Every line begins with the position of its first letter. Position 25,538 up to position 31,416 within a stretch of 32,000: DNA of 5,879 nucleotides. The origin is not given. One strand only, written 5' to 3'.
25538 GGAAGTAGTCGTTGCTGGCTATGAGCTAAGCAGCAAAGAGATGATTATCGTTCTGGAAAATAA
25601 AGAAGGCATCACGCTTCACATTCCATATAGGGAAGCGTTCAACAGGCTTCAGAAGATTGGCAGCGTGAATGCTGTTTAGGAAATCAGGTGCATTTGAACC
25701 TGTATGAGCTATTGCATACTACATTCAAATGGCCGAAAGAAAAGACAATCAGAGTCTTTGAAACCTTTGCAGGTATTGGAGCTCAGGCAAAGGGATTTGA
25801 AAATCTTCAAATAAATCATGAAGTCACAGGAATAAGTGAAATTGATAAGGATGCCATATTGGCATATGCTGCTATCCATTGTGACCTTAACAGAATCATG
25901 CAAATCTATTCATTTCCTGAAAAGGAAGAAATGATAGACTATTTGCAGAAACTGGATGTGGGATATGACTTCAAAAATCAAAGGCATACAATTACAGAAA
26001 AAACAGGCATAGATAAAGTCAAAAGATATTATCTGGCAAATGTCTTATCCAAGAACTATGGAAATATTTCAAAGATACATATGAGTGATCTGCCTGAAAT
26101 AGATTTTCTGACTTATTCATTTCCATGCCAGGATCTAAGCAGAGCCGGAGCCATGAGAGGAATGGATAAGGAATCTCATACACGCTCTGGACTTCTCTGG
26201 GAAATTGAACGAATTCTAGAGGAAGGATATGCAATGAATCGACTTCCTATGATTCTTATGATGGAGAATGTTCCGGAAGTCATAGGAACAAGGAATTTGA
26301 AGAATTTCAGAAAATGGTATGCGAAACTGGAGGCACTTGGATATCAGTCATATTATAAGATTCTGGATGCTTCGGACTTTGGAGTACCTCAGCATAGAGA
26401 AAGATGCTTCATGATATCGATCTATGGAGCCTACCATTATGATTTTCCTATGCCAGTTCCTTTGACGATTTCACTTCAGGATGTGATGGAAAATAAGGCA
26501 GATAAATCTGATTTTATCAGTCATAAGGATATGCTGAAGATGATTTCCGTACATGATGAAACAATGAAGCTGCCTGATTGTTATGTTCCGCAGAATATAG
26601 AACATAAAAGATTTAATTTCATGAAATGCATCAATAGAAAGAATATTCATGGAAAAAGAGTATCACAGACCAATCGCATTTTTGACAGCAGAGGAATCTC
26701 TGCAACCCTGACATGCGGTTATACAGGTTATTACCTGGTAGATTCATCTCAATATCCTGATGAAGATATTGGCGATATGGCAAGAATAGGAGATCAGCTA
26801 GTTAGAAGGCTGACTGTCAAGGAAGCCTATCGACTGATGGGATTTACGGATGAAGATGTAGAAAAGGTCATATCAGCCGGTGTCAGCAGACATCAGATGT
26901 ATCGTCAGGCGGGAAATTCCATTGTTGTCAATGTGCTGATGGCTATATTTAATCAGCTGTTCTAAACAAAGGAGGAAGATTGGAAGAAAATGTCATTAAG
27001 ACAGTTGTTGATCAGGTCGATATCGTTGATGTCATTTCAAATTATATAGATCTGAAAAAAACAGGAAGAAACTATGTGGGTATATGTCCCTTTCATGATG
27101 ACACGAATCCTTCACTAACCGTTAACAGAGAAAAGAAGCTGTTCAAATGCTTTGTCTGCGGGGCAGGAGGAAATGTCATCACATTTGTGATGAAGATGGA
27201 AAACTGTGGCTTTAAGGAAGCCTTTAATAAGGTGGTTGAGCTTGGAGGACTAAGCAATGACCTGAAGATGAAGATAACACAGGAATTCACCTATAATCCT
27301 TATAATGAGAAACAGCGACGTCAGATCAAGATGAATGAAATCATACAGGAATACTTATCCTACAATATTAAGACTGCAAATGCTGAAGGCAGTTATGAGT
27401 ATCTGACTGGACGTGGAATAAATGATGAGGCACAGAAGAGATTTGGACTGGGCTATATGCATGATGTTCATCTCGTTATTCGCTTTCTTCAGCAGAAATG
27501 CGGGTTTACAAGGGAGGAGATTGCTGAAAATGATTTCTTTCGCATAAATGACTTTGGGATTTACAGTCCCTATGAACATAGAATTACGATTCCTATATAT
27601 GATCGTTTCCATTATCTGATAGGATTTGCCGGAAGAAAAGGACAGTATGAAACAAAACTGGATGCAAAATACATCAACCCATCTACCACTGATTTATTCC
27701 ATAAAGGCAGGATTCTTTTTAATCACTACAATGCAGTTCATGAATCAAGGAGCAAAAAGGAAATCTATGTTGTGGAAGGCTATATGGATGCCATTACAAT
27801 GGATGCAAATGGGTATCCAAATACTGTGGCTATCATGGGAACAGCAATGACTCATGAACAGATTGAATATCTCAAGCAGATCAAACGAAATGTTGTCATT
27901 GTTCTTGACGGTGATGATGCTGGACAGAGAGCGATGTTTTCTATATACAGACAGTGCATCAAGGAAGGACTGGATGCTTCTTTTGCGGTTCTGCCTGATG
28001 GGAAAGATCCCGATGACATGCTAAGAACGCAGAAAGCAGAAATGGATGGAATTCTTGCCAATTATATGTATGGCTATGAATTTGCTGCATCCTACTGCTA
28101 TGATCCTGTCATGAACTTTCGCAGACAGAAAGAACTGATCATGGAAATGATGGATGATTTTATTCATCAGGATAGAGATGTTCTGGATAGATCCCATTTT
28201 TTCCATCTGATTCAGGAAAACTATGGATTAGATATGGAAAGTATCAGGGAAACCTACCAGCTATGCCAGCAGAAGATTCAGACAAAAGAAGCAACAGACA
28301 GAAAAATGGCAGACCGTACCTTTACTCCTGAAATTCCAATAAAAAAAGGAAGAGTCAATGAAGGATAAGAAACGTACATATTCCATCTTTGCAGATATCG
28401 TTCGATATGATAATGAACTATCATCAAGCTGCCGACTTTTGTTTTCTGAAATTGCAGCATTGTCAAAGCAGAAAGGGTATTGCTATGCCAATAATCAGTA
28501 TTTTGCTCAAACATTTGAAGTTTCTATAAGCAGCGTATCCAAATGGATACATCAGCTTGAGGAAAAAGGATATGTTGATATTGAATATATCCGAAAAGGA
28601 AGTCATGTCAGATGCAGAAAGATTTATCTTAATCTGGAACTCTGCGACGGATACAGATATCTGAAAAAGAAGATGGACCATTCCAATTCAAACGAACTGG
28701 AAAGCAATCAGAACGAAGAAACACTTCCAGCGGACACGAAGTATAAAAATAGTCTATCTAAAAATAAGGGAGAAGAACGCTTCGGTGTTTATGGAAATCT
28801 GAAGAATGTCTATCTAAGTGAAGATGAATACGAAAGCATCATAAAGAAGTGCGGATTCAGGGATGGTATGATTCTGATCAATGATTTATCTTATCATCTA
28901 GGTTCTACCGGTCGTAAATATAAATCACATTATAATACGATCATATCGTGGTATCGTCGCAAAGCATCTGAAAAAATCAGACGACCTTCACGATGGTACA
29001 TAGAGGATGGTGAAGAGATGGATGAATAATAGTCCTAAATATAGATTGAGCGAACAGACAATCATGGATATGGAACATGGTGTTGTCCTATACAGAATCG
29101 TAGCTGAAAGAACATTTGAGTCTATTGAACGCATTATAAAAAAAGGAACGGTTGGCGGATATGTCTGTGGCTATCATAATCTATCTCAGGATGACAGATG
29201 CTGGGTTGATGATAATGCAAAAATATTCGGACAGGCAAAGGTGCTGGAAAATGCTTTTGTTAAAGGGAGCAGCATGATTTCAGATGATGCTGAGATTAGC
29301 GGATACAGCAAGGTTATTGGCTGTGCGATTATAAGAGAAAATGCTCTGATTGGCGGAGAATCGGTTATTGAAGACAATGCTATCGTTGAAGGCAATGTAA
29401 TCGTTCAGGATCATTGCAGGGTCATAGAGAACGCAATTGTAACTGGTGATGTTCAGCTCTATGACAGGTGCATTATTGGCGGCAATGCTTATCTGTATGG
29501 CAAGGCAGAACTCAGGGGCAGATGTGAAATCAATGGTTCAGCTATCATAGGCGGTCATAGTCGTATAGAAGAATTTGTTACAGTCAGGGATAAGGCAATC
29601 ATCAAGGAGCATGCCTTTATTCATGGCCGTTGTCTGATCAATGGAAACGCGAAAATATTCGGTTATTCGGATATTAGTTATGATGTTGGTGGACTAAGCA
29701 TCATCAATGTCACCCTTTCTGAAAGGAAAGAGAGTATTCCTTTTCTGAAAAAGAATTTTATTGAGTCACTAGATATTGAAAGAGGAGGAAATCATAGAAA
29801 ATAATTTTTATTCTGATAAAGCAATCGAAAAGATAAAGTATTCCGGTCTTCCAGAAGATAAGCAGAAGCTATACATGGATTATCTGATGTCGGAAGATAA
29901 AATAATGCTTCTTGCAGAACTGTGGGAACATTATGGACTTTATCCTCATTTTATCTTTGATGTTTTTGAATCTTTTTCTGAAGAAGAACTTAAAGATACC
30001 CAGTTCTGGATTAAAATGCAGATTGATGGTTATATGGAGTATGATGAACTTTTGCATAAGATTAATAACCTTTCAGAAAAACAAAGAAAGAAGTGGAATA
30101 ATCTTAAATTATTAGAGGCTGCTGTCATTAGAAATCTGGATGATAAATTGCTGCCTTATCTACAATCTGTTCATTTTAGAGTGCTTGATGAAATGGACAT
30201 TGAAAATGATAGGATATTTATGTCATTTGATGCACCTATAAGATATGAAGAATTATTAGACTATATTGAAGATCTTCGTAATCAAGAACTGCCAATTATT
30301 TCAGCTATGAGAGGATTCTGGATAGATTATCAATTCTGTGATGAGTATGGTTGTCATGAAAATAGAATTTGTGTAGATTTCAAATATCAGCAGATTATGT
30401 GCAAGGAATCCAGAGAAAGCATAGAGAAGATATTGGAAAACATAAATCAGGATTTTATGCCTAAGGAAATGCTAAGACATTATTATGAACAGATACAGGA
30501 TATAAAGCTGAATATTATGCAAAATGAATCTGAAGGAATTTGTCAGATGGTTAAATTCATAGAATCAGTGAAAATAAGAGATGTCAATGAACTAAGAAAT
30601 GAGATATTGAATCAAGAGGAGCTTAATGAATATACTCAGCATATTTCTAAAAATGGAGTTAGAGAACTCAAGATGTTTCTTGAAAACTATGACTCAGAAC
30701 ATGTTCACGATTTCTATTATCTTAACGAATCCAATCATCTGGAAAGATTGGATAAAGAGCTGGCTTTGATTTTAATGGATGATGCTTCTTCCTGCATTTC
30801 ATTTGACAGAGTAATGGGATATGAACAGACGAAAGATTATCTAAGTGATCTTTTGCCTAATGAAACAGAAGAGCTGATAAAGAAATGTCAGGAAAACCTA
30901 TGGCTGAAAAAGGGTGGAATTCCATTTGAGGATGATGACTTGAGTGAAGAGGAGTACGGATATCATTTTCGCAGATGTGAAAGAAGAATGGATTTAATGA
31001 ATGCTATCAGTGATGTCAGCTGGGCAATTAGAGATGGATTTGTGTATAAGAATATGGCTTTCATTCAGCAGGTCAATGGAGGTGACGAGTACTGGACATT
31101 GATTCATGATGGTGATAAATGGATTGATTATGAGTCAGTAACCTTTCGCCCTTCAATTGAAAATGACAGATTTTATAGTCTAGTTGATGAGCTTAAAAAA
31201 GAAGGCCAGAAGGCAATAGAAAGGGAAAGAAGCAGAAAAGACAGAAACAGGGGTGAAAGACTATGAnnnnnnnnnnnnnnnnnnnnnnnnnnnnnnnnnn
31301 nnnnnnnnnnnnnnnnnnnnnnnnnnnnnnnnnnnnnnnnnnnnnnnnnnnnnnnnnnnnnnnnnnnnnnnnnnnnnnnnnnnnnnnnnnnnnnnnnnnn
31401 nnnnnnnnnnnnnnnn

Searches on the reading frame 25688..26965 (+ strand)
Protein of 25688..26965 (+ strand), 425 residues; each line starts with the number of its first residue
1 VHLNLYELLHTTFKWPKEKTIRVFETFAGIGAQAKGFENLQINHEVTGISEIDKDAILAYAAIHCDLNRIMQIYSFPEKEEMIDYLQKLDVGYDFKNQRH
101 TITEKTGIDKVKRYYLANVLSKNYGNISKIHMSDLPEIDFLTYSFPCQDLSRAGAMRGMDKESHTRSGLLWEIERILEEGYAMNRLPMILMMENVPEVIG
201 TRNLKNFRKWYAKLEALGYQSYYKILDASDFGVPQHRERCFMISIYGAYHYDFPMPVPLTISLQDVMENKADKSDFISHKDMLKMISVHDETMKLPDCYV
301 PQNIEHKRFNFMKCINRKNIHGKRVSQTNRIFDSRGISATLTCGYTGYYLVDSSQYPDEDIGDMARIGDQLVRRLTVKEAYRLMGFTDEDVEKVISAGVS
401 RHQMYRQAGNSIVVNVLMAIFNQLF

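Call 9: search_protein_families(library=pfam, proteins=[window:25688-26965:+], max_evalue=0.01)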
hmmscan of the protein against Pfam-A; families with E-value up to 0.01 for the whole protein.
window:25688-26965:+ (425 aa): 1 family
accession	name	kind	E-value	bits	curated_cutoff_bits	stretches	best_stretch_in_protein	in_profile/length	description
PF00145.23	DNA_methylase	-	1.5e-60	205.8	22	2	101-424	24-322/324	C-5 cytosine-specific DNA methylase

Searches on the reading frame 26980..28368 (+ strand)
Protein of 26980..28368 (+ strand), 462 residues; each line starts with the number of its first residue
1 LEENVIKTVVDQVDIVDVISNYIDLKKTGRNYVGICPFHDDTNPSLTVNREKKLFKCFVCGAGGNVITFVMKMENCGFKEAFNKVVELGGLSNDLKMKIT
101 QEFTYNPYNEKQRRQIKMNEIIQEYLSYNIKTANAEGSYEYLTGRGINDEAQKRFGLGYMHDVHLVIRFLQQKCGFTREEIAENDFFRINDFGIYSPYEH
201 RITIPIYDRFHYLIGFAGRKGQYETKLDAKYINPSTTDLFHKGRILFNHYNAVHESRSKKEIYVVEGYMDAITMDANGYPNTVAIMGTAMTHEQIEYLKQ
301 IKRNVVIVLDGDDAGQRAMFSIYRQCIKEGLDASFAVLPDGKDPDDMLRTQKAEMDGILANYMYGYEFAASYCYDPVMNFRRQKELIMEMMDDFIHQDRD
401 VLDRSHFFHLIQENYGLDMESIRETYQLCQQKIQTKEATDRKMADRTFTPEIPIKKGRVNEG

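Call 9: search_protein_families(library=pfam, proteins=[window:26980-28368:+], max_evalue=0.01)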
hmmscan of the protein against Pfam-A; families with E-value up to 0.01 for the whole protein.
window:26980-28368:+ (462 aa): 6 families
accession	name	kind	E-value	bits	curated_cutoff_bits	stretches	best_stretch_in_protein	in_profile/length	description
PF01807.25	Zn_ribbon_DnaG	-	9e-34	115.6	24.9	1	2-91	2-91/98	CHC2 zinc finger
PF08275.17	DNAG_N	-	4.8e-23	82.1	26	1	128-252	4-127/128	DNA primase catalytic core, N-terminal domain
PF13155.12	Toprim_2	-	2.8e-21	76.1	22.1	1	263-348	1-88/88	Toprim-like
PF13662.12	Toprim_4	-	4.9e-18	65.6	25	1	261-335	2-83/85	Toprim domain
PF13362.12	Toprim_3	-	2.8e-09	37.7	27.2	1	262-351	2-92/95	Toprim domain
PF01751.28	Toprim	-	5.8e-09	36.4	23.1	1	261-326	1-84/96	Toprim domain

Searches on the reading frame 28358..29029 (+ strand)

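Call 9: search_protein_families(library=pfam, proteins=[window:28358-29029:+], max_evalue=0.01)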
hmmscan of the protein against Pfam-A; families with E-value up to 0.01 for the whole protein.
window:28358-29029:+ (223 aa): 4 families
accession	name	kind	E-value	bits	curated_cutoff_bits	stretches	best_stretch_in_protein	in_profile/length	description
PF13730.12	HTH_36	-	1.5e-11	44.3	25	1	20-73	2-55/55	Helix-turn-helix domain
PF01325.25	Fe_dep_repress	-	0.00024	21.7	26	1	42-76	21-55/60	Iron dependent repressor, N-terminal DNA binding domain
PF01047.28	MarR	-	0.0032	17.8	24.6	1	46-73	20-47/59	MarR family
PF18662.7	HTH_56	-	0.0079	16.7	26.2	0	130-175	22-71/111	Cch helix turn helix domain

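Call 35: search_protein_families(library=ncbifam, proteins=[window:28358-29029:+], max_evalue=0.01)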
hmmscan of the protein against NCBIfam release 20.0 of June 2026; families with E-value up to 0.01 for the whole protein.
window:28358-29029:+ (223 aa): 2 families
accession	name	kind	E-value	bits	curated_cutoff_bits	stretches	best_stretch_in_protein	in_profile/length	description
NF003025.0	PRK03902.1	equivalog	0.0055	16.7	138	1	31-79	12-58/142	transcriptional regulator MntR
NF008846.0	PRK11886.1-1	equivalog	0.009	15.4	353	0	35-142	11-116/312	bifunctional biotin--[acetyl-CoA-carboxylase] ligase/biotin operon repressor BirA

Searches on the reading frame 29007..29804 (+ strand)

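Call 9: search_protein_families(library=pfam, proteins=[window:29007-29804:+], max_evalue=0.01)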
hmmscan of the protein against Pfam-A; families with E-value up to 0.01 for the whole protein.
window:29007-29804:+ (265 aa): 4 families
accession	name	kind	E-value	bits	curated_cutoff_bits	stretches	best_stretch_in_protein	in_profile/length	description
PF00132.30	Hexapep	-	2.8e-12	46.2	27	0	90-122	3-35/36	Bacterial transferase hexapeptide (six repeats)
PF25084.1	LbH_EIF2B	-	1.7e-09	38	54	2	78-160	11-90/105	EIF2B subunit epsilon LbH domain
PF04519.19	Bactofilin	-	5.8e-05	23.7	27.9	1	124-191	18-86/98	Polymer-forming cytoskeletal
PF24894.1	Hexapep_GlmU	-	0.0024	18.4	23.3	1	87-160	17-86/104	GlmU-like, C-terminal hexapeptide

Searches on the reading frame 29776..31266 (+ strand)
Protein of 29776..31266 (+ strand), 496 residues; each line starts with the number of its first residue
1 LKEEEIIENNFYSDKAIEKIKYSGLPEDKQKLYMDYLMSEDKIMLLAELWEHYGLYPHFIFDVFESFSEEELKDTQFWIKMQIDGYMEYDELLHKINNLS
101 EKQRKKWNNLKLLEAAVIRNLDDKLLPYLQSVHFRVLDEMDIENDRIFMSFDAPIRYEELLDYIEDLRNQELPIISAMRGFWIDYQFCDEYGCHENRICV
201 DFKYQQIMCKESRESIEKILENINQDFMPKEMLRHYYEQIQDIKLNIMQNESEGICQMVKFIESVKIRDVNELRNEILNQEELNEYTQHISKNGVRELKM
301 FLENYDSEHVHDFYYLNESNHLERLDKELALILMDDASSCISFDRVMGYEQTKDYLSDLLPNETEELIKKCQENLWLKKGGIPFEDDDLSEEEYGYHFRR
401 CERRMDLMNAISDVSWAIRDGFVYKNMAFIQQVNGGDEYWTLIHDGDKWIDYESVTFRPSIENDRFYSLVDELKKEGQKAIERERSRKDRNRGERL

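Call 9: search_protein_families(library=pfam, proteins=[window:29776-31266:+], max_evalue=0.01)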
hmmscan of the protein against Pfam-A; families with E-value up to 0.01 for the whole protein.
window:29776-31266:+ (496 aa): 1 family
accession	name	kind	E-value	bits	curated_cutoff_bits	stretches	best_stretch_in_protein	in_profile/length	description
PF24723.1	DUF7675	-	0.0042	17.4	27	0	146-185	21-60/65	Family of unknown function (DUF7675)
